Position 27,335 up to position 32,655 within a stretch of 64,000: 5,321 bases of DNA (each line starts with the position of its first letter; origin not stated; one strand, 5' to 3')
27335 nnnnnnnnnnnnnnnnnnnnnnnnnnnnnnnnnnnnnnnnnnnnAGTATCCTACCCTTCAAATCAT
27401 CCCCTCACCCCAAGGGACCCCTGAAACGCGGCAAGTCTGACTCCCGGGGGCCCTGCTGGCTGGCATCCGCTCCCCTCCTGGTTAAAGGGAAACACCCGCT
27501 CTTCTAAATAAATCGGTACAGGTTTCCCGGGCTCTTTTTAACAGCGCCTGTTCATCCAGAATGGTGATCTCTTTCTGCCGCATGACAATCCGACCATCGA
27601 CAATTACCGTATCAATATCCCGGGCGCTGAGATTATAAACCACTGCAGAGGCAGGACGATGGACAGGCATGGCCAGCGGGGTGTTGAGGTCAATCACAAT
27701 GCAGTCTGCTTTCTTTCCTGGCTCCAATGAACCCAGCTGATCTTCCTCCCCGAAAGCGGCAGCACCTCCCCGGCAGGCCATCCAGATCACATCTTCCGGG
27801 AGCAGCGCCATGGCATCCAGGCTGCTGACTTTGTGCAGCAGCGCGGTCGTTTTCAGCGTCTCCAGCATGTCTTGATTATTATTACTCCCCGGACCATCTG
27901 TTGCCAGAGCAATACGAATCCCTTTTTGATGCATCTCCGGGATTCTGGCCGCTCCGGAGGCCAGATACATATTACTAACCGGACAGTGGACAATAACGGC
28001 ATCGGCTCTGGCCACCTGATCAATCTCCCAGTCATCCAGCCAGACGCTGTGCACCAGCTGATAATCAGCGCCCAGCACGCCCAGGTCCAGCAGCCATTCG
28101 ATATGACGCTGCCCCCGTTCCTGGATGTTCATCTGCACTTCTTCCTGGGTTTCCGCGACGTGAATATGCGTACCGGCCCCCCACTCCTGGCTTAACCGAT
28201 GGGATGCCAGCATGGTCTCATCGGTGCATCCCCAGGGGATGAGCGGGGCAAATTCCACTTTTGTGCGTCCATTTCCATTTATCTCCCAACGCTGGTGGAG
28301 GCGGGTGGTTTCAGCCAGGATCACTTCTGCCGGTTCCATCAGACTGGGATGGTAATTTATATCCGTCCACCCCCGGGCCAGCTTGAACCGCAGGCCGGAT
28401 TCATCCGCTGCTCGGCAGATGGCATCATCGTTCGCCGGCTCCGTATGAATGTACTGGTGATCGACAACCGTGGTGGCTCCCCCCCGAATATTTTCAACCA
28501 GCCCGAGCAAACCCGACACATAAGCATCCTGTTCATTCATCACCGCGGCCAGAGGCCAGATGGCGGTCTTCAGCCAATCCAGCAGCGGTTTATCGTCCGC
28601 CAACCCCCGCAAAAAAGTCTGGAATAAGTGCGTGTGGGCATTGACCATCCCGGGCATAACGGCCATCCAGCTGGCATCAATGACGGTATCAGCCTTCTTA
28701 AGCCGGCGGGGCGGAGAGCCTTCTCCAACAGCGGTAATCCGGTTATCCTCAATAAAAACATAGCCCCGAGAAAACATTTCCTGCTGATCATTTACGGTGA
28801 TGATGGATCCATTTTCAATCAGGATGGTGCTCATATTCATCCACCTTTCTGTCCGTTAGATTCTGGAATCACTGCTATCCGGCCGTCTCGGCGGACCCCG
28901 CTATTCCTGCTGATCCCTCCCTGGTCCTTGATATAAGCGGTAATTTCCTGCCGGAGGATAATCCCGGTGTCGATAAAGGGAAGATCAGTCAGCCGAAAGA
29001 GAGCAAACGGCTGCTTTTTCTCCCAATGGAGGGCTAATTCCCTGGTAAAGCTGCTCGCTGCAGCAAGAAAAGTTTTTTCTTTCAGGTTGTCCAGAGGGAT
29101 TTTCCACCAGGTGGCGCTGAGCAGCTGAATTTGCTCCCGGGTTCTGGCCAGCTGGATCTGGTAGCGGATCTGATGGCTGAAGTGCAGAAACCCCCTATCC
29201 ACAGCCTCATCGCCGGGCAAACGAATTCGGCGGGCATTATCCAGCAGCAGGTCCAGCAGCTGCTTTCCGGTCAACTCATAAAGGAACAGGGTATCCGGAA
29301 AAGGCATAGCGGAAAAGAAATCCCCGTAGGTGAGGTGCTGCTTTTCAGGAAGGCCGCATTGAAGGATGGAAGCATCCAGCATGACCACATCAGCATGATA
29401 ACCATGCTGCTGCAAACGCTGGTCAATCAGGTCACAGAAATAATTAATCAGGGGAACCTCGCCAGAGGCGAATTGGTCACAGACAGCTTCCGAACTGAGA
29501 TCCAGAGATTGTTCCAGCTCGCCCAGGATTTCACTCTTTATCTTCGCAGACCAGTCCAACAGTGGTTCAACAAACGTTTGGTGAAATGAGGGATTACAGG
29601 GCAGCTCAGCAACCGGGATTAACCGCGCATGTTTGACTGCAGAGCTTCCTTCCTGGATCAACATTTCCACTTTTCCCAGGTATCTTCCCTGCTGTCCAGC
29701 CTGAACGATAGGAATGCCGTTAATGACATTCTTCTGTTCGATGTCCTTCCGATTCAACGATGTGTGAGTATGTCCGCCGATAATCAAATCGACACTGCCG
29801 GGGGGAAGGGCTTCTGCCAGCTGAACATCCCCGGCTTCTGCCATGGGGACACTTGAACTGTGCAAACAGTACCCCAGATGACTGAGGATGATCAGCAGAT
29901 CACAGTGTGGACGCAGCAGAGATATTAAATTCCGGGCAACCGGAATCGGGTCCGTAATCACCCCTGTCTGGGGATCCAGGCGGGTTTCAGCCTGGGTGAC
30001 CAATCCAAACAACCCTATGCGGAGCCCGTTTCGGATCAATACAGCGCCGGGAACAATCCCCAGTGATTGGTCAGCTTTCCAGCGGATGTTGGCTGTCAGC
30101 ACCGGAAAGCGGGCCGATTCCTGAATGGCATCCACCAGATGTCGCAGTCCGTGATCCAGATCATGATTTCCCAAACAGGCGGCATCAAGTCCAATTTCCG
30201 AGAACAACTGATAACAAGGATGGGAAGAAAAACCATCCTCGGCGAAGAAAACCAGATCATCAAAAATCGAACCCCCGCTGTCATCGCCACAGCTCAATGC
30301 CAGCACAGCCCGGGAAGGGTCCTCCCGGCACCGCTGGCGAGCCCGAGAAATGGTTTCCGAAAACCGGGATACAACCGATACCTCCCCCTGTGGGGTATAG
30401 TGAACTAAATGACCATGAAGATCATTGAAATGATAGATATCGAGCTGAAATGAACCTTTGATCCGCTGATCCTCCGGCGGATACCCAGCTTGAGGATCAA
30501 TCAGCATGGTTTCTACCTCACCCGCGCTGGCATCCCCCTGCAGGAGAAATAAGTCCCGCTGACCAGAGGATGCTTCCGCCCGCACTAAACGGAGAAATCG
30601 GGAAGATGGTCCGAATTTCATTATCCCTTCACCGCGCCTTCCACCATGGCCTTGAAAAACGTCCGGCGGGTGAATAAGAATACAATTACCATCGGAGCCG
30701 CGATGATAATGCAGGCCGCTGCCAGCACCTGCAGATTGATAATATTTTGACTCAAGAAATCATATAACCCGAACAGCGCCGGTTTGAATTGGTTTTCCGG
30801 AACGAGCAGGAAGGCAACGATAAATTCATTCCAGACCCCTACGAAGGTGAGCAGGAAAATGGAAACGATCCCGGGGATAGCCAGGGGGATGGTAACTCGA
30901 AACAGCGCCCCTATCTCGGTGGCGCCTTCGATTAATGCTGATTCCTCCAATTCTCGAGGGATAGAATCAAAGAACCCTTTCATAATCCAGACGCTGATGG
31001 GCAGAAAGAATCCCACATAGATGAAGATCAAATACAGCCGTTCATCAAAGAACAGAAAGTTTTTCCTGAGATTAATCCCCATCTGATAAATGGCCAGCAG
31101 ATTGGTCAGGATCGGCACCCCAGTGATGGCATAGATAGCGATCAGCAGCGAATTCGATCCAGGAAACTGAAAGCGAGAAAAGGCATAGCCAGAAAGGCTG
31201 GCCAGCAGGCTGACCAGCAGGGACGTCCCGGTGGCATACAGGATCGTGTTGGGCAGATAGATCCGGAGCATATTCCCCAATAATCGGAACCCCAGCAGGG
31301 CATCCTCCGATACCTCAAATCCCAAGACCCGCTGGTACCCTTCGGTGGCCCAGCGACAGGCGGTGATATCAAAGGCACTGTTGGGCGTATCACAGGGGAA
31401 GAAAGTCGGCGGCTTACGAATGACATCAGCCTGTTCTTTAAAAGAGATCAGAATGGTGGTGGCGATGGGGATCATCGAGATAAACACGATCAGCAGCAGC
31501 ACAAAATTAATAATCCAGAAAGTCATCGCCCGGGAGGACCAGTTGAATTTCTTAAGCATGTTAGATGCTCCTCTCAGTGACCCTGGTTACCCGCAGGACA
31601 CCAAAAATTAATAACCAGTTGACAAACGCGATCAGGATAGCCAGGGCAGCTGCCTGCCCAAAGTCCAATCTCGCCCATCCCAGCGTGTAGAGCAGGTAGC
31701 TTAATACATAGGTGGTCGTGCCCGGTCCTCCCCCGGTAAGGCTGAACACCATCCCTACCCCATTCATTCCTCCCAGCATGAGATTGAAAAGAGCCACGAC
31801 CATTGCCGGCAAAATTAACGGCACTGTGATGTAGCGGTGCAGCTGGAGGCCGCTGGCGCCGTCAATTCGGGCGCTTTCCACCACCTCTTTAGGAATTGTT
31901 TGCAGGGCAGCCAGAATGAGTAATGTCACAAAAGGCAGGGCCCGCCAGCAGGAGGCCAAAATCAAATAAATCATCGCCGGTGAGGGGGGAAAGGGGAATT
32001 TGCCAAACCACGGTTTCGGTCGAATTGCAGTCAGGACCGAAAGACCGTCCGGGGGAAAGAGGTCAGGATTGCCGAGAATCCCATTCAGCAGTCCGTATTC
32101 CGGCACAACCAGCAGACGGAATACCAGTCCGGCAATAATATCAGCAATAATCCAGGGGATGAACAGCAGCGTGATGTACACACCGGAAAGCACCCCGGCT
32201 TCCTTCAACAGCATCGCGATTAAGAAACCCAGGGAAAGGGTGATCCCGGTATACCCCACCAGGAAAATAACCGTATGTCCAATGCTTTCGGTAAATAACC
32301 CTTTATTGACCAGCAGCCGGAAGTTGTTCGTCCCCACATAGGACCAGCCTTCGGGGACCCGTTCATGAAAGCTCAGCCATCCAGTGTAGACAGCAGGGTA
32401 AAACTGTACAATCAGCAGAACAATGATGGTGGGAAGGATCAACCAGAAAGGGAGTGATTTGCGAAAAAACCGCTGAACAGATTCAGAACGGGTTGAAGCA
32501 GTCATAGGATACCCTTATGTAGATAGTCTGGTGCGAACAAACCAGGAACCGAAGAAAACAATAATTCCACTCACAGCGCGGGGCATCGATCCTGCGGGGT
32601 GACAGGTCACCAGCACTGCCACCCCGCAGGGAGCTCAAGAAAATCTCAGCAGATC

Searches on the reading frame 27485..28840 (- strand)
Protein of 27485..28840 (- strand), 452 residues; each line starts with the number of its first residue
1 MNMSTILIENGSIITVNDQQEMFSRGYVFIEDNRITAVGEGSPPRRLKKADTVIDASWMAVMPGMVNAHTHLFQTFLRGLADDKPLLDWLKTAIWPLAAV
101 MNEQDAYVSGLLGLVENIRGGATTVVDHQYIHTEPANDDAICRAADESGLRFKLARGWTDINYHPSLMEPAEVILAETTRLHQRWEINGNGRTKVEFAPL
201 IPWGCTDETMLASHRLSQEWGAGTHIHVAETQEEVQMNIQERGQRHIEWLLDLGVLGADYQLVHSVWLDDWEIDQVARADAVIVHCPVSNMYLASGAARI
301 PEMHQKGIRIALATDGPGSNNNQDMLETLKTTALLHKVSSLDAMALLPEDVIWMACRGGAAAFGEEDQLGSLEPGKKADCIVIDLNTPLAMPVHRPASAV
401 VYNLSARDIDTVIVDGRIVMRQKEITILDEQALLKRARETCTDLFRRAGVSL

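Call 71: search_protein_families(library=pfam, proteins=[window:27485-28840:-], max_evalue=0.00001)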
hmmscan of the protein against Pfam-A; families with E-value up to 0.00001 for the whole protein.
window:27485-28840:- (452 aa): 2 families
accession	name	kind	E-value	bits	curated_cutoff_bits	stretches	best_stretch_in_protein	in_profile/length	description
PF01979.26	Amidohydro_1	-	1.1e-71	242.3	25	1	61-419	2-345/345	Amidohydrolase family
PF07969.17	Amidohydro_3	-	2.2e-16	60.9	29.7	1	119-419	170-471/472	Amidohydrolase family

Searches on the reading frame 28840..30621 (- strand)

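Call 71: search_protein_families(library=pfam, proteins=[window:28840-30621:-], max_evalue=0.00001)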
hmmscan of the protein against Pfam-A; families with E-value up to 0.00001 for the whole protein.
window:28840-30621:- (594 aa): 2 families
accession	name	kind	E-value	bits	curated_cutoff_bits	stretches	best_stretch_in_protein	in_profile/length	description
PF02872.23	5_nucleotid_C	-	8.8e-11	42.6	23.6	1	380-500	13-122/158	5'-nucleotidase, C-terminal domain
PF00149.33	Metallophos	-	7e-08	33.6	21.5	1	62-287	3-190/191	Calcineurin-like phosphoesterase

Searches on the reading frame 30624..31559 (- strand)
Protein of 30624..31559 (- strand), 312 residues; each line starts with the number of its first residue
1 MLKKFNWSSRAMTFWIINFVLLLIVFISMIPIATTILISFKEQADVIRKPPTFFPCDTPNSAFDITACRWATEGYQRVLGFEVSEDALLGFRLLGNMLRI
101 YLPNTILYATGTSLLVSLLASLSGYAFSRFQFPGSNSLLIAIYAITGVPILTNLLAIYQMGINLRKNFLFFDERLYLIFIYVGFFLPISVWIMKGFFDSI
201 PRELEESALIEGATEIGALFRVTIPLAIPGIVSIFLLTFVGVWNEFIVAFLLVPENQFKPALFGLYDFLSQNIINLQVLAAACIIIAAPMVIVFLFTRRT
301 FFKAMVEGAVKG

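Call 72: search_protein_families(library=pfam, proteins=[window:30624-31559:-], max_evalue=0.00001)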
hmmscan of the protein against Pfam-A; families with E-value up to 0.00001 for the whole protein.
window:30624-31559:- (312 aa): 1 family
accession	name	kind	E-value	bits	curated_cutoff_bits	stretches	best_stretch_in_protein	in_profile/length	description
PF00528.27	BPD_transp_1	-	1.5e-13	51.3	26.4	1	119-297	4-174/184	Binding-protein-dependent transport system inner membrane component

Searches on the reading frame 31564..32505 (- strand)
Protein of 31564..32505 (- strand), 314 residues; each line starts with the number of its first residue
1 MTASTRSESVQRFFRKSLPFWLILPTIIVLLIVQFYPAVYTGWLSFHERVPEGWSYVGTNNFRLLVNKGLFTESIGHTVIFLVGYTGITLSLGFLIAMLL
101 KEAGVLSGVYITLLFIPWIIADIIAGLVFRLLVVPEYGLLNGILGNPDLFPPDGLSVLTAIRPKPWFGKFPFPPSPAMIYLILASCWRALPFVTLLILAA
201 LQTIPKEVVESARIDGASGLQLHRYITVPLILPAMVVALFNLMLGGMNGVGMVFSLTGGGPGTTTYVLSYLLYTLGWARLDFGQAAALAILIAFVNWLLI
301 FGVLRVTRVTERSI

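Call 72: search_protein_families(library=pfam, proteins=[window:31564-32505:-], max_evalue=0.00001)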
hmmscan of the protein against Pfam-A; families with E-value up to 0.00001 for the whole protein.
window:31564-32505:- (314 aa): 1 family
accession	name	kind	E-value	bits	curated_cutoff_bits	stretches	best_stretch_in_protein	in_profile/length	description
PF00528.27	BPD_transp_1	-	1.9e-11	44.5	26.4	1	103-312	17-180/184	Binding-protein-dependent transport system inner membrane component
